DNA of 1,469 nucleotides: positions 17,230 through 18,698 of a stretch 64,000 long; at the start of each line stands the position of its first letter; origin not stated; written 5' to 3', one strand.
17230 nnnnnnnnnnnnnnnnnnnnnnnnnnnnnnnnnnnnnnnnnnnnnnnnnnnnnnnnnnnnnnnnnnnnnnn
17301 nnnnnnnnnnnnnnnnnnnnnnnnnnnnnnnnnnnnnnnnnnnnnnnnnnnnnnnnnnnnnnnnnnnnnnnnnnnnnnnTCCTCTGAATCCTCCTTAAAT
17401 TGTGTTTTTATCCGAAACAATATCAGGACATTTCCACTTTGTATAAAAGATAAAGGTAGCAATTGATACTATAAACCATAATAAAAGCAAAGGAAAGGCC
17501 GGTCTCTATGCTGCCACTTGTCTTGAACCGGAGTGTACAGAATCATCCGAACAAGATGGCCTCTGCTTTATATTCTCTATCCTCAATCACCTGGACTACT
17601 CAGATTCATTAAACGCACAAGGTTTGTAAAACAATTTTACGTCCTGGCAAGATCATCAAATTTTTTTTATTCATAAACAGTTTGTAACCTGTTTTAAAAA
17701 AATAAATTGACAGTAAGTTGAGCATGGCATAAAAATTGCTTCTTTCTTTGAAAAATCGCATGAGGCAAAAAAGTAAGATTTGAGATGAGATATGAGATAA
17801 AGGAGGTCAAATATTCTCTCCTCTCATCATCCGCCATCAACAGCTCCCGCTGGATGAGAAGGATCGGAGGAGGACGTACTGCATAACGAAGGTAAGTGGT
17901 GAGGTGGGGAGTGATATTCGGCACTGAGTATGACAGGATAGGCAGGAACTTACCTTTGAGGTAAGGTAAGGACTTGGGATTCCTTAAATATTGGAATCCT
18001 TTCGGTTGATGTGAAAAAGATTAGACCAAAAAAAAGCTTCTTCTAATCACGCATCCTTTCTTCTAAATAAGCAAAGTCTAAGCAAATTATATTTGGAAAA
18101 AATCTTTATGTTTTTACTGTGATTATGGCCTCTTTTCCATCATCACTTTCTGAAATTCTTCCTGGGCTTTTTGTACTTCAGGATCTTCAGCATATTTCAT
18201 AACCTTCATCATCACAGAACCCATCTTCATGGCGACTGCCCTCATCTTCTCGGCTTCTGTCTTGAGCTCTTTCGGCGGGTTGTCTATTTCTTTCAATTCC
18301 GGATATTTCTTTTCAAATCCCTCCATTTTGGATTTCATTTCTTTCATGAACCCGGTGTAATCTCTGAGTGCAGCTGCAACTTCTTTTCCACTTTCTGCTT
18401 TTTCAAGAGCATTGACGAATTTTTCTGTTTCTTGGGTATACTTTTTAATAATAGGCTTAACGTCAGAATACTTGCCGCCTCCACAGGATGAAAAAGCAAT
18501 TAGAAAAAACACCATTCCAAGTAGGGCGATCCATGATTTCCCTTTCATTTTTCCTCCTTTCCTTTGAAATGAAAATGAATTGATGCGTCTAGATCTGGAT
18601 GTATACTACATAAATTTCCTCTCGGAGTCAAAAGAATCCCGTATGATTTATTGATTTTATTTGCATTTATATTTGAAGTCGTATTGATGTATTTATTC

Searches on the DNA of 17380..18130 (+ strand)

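Call 4: search_rna_families(source=window, start=17380, end=18130, threshold=evalue, max_evalue=10, show_alignments=3)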
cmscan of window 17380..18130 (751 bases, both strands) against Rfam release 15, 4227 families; matches with E-value up to 10: 6.
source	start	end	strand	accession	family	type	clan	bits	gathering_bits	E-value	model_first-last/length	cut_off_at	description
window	17924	18023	+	RF02106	DLEU2_2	Gene; lncRNA;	-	20.3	45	5.3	1-90/90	no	Deleted in lymphocytic leukemia 2 conserved region 2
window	17633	17697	-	RF01589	plasmodium_snoR11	Gene; snRNA; snoRNA; HACA-box;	-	17.1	80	7.5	1-207/207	no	small nucleolar RNA snoR11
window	18031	18115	-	RF00149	snoZ103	Gene; snRNA; snoRNA; CD-box;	-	15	44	9.4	1-100/100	no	Small nucleolar RNA Z103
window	17866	17991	-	RF01974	H19_3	Gene; lncRNA;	-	14.9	46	3.2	1-116/116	no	H19 conserved region 3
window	17814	17834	-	RF01126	sR41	Gene; snRNA; snoRNA; CD-box;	-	12.9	54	2.1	1-53/53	no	Small nucleolar RNA sR41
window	17816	17834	-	RF01124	sR36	Gene; snRNA; snoRNA; CD-box;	-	11.1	55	4.6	1-55/55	no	Small nucleolar RNA sR36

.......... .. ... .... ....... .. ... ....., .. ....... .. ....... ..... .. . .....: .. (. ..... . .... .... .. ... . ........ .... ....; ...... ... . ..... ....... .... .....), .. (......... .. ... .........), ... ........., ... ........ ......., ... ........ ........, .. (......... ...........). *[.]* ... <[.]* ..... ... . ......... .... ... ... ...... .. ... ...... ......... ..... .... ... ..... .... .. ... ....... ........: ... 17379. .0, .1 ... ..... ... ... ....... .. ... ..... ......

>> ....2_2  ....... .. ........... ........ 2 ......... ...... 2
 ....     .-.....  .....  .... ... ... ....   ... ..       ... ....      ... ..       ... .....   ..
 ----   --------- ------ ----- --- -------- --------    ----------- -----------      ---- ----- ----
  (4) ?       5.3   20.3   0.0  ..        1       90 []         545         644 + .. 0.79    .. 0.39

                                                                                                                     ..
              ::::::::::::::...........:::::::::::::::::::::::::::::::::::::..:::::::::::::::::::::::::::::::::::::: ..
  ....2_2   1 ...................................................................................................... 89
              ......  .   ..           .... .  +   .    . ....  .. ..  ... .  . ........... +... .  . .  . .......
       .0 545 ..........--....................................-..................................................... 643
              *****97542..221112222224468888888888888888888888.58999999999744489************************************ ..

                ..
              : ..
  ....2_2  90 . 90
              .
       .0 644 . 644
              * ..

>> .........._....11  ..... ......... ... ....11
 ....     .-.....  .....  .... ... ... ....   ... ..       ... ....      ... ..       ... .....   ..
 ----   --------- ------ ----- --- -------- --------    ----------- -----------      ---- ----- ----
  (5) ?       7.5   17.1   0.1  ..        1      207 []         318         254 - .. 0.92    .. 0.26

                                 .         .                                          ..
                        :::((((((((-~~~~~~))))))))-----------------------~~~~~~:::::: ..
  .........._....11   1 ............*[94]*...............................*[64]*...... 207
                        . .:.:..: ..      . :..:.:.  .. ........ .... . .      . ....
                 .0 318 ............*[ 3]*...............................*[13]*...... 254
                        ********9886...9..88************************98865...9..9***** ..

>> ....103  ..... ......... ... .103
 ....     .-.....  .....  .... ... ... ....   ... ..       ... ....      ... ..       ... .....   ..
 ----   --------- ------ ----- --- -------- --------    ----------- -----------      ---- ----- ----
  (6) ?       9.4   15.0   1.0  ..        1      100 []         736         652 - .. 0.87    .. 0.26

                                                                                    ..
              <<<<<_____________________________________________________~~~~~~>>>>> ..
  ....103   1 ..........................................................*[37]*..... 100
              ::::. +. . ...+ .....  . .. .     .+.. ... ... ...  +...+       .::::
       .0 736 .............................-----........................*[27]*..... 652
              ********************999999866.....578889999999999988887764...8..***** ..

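Call 42: search_dna_similar(query=window:17813-18096:+, collection=plasmids, mode=distant, max_evalue=0.01, max_rows=5)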
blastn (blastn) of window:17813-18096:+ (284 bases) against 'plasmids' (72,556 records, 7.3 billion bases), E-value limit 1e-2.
No match.

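Call 43: search_dna_similar(query=window:17813-18096:+, collection=phages, mode=distant, max_evalue=0.01, max_rows=5)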
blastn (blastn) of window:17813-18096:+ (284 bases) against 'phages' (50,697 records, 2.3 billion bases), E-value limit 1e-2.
No match.

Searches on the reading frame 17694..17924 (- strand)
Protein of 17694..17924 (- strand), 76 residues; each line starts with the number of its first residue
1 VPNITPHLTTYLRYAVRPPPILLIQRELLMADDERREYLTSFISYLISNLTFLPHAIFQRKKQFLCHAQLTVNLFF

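Call 6: search_protein_families(library=pfam, proteins=[window:17694-17924:-], max_evalue=0.01)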
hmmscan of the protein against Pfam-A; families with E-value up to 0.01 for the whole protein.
window:17694-17924:- (76 aa): 0 families

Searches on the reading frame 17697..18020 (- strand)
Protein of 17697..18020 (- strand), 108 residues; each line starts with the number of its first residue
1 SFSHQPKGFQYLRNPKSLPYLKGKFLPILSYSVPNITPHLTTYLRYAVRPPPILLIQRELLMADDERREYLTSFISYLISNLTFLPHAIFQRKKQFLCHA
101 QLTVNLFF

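Call 24: find_related_loci(query=window:17697-18020:-, collection=metagenome_contigs, flank=4000)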
Query window:17697-18020:- (108 aa) in metagenome_contigs; peptide patterns used: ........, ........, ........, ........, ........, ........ (x = any residue, [..] = any of these).
283 stretches matched a pattern, but none encodes a relative of the query by tblastn (E <= 1e-3).

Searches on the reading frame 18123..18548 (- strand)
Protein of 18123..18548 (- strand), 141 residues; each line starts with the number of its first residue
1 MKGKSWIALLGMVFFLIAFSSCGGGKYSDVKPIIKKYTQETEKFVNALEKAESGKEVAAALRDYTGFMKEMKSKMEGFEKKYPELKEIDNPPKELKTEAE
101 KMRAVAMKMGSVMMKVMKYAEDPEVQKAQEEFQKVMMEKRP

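Call 6: search_protein_families(library=pfam, proteins=[window:18123-18548:-], max_evalue=0.01)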
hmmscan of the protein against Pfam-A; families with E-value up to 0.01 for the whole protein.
window:18123-18548:- (141 aa): 0 families

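Call 14: find_homologous_proteins(query=window:18123-18548:-, max_evalue=0.001)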
Query window:18123-18548:- (141 aa): 42 proteins with E <= 0.001 among 57 candidates.
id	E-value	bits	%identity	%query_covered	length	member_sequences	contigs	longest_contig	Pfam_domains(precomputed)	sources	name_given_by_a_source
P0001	1.3e-74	267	91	100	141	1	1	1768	-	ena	-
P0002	1.1e-67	244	83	100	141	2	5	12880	-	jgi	jgi:hypothetical protein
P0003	1.1e-39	154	53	96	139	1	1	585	-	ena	-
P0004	2.0e-39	153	54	96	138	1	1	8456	-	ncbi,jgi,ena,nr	ncbi:MAG TPA: hypothetical protein VFG01_02690 [Acidobacteriota bacterium]|nr:hypothetical protein [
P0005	2.1e-35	140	50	96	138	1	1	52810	-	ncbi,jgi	-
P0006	5.0e-35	139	49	96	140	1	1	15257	-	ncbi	-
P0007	2.7e-32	130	46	96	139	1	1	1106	-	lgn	-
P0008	3.2e-32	130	50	96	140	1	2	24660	-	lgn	-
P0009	3.3e-32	130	54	90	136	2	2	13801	-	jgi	jgi:hypothetical protein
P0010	7.2e-31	125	48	96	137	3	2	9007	-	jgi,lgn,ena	-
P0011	7.6e-30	122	47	96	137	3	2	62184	-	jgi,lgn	jgi:hypothetical protein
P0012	6.3e-29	119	42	96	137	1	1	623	-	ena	-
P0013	1.2e-28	118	47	92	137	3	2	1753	-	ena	-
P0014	1.3e-28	118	51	89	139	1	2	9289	-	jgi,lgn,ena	-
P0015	8.8e-28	115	46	96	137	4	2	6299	-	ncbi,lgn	-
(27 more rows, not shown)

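Call 16: find_encoding_contigs(protein=P0001, flank=3000, max_places=4)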
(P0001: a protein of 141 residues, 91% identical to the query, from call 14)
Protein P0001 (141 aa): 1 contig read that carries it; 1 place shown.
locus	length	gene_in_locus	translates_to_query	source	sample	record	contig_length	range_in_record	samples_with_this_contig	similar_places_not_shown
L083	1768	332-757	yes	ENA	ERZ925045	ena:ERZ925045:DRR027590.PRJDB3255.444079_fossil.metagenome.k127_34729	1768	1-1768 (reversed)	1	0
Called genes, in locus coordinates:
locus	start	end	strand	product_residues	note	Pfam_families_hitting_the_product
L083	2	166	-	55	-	?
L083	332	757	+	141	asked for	-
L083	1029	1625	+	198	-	-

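Call 17: find_encoding_contigs(protein=P0002, flank=3000, max_places=6)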
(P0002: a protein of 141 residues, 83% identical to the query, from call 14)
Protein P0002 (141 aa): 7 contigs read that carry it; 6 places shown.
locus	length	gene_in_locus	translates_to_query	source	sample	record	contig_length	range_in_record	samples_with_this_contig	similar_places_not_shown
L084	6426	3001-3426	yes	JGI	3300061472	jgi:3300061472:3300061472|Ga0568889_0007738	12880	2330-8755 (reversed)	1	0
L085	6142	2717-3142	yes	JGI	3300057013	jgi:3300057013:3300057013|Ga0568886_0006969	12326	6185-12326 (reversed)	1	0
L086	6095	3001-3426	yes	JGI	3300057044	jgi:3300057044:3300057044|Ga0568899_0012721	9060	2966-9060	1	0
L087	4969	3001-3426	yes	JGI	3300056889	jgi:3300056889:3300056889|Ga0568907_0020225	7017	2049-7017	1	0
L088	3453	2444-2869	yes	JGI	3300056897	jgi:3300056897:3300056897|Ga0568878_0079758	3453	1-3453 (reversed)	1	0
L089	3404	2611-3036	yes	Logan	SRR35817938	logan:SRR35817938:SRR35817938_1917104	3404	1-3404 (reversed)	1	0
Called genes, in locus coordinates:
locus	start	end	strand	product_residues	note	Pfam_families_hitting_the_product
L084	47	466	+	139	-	PF01402:RHH_1 (weak), PF08753:NikR_C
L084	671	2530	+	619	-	PF07715:Plug, PF00593:TonB_dep_Rec_b-barrel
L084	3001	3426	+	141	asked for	-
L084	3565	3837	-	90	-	-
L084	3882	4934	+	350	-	PF01791:DeoC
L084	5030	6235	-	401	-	PF00365:PFK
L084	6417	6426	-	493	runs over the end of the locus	PF00144:Beta-lactamase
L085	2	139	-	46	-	?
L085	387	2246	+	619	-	PF07715:Plug, PF00593:TonB_dep_Rec_b-barrel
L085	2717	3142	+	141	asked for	-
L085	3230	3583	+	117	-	-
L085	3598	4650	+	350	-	PF01791:DeoC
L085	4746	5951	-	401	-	PF00365:PFK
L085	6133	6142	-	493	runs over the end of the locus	PF00144:Beta-lactamase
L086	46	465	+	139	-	PF01402:RHH_1 (weak), PF08753:NikR_C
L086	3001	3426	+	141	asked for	-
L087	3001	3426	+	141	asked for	-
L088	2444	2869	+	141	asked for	-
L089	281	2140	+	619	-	PF07715:Plug, PF00593:TonB_dep_Rec_b-barrel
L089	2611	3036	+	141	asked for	-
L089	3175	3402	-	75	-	?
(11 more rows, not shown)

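Call 18: find_encoding_contigs(protein=P0004, flank=3000, max_places=4)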
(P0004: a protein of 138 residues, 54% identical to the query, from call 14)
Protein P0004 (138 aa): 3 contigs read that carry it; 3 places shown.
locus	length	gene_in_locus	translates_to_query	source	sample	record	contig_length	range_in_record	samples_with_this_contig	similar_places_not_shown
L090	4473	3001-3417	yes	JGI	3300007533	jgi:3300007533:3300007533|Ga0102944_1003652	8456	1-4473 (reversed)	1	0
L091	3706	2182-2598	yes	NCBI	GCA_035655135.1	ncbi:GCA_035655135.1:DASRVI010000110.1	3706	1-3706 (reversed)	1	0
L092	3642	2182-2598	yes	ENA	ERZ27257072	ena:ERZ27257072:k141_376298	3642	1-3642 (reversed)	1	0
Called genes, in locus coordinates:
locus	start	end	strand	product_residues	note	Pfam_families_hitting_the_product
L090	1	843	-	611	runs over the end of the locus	PF00246:Peptidase_M14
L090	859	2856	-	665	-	PF00246:Peptidase_M14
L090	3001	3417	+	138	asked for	-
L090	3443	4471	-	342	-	?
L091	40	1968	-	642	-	PF00246:Peptidase_M14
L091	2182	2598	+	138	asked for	-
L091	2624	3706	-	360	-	PF03176:MMPL, PF02355:SecD_SecF_C, PF02460:Patched, PF12349:Sterol-sensing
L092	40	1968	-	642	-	PF00246:Peptidase_M14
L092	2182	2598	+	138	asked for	-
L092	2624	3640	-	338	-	?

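Call 19: find_encoding_contigs(protein=P0005, flank=3000, max_places=4)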
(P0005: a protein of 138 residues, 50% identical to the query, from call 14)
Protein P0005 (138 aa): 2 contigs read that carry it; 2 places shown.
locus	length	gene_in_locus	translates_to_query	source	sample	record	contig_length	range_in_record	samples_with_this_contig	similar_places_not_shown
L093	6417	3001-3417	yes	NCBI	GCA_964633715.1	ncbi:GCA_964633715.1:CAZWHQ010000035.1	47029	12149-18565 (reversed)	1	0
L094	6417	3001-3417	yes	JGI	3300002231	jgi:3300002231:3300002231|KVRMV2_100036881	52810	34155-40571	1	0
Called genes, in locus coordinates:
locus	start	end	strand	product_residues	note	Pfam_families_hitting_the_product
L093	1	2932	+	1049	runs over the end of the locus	PF02837:Glyco_hydro_2_N, PF22666:Glyco_hydro_2_N2 (weak), PF00703:Glyco_hydro_2, PF02836:Glyco_hydro_2_C, PF16353:LacZ_4, PF02929:Bgal_small_N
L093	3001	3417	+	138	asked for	-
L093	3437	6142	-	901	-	PF15902:Sortilin-Vps10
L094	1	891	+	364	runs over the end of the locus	PF02837:Glyco_hydro_2_N, PF22666:Glyco_hydro_2_N2, PF00703:Glyco_hydro_2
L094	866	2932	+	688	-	PF02836:Glyco_hydro_2_C, PF16353:LacZ_4, PF02929:Bgal_small_N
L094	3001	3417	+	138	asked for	-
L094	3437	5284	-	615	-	PF15902:Sortilin-Vps10 (weak)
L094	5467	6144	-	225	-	PF02012:BNR (faint), PF15902:Sortilin-Vps10 (weak)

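Call 44: search_protein_families(library=ncbifam, proteins=[window:18123-18548:-], max_evalue=0.001)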
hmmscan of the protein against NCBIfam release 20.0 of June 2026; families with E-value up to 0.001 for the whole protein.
window:18123-18548:- (141 aa): 0 families
